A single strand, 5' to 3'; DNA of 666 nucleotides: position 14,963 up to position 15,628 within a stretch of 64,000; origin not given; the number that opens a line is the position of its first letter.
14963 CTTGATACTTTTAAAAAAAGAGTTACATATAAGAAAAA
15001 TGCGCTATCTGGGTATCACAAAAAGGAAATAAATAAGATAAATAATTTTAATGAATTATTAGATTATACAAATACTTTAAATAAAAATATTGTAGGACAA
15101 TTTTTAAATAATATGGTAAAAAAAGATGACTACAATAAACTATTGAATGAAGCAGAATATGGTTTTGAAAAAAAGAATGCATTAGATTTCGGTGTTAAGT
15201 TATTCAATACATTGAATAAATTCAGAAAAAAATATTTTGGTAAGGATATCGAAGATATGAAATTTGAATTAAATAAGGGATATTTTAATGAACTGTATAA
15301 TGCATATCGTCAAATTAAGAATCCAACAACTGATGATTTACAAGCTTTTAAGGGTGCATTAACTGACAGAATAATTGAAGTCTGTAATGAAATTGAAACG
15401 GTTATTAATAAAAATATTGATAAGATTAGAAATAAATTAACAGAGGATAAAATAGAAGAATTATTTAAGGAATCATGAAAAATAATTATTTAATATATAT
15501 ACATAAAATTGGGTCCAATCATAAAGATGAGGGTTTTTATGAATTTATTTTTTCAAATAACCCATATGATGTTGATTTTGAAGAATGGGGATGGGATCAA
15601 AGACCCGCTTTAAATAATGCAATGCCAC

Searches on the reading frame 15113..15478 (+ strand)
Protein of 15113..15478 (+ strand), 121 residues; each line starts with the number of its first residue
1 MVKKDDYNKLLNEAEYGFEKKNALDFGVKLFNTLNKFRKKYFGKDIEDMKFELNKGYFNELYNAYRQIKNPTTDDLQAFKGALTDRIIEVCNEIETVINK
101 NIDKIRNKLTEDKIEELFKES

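Call 10: search_protein_families(library=phrogs, proteins=[window:15113-15478:+], max_evalue=0.01)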
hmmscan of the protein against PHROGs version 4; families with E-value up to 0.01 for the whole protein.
window:15113-15478:+ (121 aa): 1 family
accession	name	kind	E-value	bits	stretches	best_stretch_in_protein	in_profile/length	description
phrog_27075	-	unknown function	0.0059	17.1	1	38-113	149-222/265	-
